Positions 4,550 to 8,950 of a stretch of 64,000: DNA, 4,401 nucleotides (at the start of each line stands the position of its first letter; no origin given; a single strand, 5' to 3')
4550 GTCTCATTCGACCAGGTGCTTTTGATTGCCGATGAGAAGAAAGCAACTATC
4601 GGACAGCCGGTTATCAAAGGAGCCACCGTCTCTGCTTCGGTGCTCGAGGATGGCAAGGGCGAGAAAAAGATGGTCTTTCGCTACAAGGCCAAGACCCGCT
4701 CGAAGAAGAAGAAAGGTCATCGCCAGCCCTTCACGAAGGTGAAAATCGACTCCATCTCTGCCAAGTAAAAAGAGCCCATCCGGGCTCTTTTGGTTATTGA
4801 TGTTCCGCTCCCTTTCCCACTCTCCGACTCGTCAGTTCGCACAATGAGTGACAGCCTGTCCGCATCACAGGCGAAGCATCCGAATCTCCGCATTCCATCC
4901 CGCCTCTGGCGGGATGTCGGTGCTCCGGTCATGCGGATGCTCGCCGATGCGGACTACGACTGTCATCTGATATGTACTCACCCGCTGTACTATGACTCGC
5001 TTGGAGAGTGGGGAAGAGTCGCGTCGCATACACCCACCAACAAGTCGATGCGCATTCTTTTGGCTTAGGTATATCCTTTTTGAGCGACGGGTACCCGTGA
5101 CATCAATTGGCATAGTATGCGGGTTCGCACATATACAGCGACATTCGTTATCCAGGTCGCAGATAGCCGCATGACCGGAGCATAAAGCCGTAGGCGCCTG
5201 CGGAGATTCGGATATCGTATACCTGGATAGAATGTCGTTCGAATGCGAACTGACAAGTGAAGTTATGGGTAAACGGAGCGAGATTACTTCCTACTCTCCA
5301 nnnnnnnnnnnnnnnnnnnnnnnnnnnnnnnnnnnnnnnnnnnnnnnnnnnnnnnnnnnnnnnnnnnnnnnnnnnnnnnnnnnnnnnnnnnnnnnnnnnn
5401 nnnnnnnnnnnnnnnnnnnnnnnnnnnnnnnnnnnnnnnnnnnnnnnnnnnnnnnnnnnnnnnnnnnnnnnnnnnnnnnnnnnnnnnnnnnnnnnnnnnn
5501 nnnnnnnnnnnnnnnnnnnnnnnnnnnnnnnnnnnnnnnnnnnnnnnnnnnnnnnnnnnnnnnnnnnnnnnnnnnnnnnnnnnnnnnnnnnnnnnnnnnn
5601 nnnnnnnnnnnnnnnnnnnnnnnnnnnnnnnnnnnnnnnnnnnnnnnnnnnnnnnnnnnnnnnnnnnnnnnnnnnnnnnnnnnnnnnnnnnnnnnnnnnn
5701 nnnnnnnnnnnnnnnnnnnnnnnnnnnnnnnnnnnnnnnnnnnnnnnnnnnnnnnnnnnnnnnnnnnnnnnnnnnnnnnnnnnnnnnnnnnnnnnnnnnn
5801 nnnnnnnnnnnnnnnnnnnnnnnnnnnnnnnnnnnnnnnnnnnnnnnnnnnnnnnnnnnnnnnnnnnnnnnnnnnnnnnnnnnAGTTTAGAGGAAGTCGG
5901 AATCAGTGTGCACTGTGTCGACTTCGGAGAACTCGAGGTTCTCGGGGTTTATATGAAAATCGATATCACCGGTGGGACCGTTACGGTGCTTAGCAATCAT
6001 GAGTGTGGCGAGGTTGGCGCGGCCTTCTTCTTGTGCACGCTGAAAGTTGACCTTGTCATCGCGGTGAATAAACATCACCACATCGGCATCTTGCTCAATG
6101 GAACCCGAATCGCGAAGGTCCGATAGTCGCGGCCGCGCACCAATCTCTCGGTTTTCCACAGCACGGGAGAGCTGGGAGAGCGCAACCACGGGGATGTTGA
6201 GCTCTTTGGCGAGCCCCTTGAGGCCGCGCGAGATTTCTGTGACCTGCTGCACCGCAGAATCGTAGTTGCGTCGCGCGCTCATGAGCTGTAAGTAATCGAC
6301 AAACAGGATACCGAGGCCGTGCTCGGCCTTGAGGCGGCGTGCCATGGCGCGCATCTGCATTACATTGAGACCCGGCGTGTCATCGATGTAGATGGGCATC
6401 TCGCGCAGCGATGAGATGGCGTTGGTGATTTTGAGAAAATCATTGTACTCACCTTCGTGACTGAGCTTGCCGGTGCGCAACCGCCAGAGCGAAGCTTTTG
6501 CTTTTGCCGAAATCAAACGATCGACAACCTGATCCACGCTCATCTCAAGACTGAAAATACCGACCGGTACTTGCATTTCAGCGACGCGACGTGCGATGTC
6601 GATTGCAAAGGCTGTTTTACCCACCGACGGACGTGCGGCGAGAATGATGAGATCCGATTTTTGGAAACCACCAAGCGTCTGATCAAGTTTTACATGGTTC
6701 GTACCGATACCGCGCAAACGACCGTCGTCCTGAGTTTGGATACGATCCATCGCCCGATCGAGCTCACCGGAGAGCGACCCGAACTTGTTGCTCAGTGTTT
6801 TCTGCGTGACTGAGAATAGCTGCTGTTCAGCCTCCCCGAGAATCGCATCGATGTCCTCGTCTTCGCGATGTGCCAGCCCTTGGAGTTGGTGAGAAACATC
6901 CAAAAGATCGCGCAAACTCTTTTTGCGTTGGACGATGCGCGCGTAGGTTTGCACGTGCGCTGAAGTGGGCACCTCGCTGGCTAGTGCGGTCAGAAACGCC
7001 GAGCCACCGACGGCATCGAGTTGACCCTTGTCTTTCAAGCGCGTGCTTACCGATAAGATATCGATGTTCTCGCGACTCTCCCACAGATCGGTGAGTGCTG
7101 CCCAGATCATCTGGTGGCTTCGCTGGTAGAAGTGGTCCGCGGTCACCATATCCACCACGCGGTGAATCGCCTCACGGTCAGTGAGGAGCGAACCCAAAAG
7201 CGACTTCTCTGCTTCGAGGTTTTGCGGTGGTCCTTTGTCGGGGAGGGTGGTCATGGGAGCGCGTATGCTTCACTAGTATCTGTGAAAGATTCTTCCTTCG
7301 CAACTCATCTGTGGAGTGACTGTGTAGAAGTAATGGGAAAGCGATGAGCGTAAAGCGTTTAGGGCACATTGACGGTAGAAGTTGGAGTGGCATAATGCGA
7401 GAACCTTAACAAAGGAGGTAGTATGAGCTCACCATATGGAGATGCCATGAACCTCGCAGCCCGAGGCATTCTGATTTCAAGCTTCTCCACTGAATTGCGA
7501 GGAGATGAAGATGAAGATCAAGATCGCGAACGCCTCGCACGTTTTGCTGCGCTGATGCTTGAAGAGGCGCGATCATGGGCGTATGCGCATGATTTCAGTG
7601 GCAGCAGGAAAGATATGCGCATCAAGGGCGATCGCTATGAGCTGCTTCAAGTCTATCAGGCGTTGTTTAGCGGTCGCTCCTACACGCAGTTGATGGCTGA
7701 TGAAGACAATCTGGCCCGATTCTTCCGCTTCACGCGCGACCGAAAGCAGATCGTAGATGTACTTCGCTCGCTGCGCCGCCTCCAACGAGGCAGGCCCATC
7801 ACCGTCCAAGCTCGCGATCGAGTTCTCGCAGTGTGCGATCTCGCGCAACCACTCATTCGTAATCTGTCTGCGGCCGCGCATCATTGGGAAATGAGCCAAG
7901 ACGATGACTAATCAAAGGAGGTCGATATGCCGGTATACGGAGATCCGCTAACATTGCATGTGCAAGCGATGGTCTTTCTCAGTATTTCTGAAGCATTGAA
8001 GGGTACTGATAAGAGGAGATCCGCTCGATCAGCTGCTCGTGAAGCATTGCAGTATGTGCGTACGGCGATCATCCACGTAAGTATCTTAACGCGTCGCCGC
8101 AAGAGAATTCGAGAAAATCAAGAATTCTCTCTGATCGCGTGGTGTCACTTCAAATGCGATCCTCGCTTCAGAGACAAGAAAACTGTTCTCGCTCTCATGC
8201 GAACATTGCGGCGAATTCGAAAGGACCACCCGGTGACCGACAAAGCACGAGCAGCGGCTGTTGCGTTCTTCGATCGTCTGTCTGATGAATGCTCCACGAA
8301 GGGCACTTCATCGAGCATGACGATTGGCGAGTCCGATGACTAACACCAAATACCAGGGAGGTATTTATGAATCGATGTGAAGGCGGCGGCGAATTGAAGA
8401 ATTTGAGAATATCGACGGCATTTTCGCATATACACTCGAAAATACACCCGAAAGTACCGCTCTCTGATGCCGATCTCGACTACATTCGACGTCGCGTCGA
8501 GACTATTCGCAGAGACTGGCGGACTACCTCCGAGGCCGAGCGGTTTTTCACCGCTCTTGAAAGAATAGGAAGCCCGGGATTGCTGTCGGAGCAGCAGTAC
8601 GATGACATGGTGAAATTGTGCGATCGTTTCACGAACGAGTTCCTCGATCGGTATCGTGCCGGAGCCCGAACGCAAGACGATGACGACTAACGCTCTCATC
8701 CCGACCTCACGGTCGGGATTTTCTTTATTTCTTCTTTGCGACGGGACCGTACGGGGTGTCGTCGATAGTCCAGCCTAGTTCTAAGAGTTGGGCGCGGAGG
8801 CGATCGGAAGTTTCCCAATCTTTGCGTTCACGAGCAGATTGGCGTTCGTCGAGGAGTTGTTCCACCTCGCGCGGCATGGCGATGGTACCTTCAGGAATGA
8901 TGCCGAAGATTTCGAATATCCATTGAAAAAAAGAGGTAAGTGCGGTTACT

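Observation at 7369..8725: Promoter-driven operon of three tandem small paralogous proteins ending in oligo-aspartate tails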

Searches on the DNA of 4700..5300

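Call 100: search_rna_families(source=window, start=4700, end=5300, threshold=evalue, max_evalue=1)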
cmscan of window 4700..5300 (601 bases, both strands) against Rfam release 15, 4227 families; matches with E-value up to 1: 1.
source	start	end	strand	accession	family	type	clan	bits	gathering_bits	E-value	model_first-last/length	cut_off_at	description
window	4763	4938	-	RF01408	sraL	Gene; sRNA;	-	14.4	39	0.9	1-142/142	no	sraL Hfq binding RNA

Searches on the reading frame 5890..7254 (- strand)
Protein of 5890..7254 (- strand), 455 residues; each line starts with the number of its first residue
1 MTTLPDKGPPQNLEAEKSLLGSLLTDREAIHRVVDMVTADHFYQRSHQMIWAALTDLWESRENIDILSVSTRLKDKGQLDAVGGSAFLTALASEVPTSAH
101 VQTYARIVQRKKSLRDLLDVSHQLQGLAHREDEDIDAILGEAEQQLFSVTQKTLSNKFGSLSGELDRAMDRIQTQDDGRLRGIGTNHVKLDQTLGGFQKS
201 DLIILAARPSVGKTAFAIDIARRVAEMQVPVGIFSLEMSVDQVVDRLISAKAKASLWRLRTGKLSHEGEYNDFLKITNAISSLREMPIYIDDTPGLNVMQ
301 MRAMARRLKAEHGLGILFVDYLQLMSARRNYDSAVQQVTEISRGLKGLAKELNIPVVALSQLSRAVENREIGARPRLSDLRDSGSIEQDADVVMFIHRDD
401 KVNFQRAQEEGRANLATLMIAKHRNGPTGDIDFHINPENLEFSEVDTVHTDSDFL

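Call 19: find_related_loci(query=window:5890-7254:-, collection=genome_contigs, flank=6000)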
Query window:5890-7254:- (455 aa) in genome_contigs; peptide patterns used: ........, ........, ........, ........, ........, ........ (x = any residue, [..] = any of these).
599 stretches matched a pattern (row limit reached: there are more); 567 encode a relative of the query (tblastn E <= 1e-3); the best 80 are kept; 80 distinct loci.
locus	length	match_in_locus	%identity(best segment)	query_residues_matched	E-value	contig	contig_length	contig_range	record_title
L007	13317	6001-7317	59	7-451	2e-176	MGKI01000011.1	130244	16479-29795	MAG: Candidatus Yanofskybacteria bacterium RIFCSPLOWO2_01_FULL_42_49 rifcsplowo2_01_scaffold_535, whole genome shotgun s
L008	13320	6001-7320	58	6-451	1e-173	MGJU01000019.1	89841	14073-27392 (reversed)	MAG: Candidatus Yanofskybacteria bacterium RIFCSPHIGHO2_02_FULL_43_17 rifcsphigho2_02_scaffold_567, whole genome shotgun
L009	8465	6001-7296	50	9-446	1e-141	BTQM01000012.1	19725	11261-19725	MAG: Patescibacteria group bacterium BMS9Abin13 DNA, NODE_776_length_19725, whole genome shotgun sequence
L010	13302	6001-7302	51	9-446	2e-140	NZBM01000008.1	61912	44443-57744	MAG: bacterium isolate ARS1360 MHASMcontig_167010, whole genome shotgun sequence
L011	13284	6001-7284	52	9-442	3e-140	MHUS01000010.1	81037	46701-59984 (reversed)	MAG: Candidatus Yonathbacteria bacterium RIFCSPHIGHO2_01_FULL_51_10 rifcsphigho2_01_scaffold_1556, whole genome shotgun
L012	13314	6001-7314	49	9-454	5e-140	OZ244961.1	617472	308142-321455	MAG: Candidatus Paceibacterota bacterium isolate 63aa3da3-3836-4a92-b552-87f0a2bd5cc7 genome assembly, chromosome: 1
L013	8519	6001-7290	51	9-442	2e-138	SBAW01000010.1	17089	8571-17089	MAG: bacterium isolate Bin_17_1 Hy_contig16956, whole genome shotgun sequence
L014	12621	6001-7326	51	7-454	7e-138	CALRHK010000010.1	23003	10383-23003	MAG: Candidatus Nomurabacteria bacterium isolate Ike-200m-38 genome assembly, contig: Ike-200-c1147, whole genome shotgu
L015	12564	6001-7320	50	5-445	2e-137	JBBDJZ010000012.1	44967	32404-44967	MAG: Candidatus Paceibacterota bacterium isolate LejiaA_44_33 Lejia_A_1384_length_44967_cov_20, whole genome shotgun seq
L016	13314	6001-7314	49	9-454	6e-137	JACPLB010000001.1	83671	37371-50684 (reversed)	MAG: Candidatus Kaiserbacteria bacterium isolate NC_groundwater_510_Ag_S-0.1um_48_15 S35_SO-1_scaffold_5386, whole genom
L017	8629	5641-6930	51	9-442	2e-136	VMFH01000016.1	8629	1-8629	MAG: Parcubacteria group bacterium Gr01-1014_72 G01um101472_scaffold_2986, whole genome shotgun sequence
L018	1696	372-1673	49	9-446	5e-147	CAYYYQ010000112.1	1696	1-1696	MAG TPA_asm: uncultured Candidatus Saccharibacteria bacterium isolate binchicken_co84_515 genome assembly, contig: k141_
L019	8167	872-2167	50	9-446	1e-135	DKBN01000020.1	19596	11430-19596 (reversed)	MAG TPA_asm: Patescibacteria group bacterium UBA6899 UBA6899_contig_7833, whole genome shotgun sequence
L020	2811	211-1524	50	9-454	6e-142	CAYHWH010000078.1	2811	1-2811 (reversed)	MAG TPA_asm: uncultured Candidatus Saccharibacteria bacterium isolate ERP119705_co16_95 genome assembly, contig: NODE_28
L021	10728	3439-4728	51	9-442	9e-135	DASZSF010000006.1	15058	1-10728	MAG TPA_asm: Candidatus Paceibacterota bacterium isolate SMAG_U6043 k141_196019, whole genome shotgun sequence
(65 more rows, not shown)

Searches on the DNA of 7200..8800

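Call 101: search_rna_families(source=window, start=7200, end=8800, threshold=evalue, max_evalue=1)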
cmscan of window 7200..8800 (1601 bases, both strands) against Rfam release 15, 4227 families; matches with E-value up to 1: 1.
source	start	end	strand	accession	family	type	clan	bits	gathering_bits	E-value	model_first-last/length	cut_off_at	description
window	8641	8726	+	RF02837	anti-hemB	Gene; sRNA;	-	17.7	49.5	0.39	1-81/81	no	Burkholderia RNA 7 (anti-hemB)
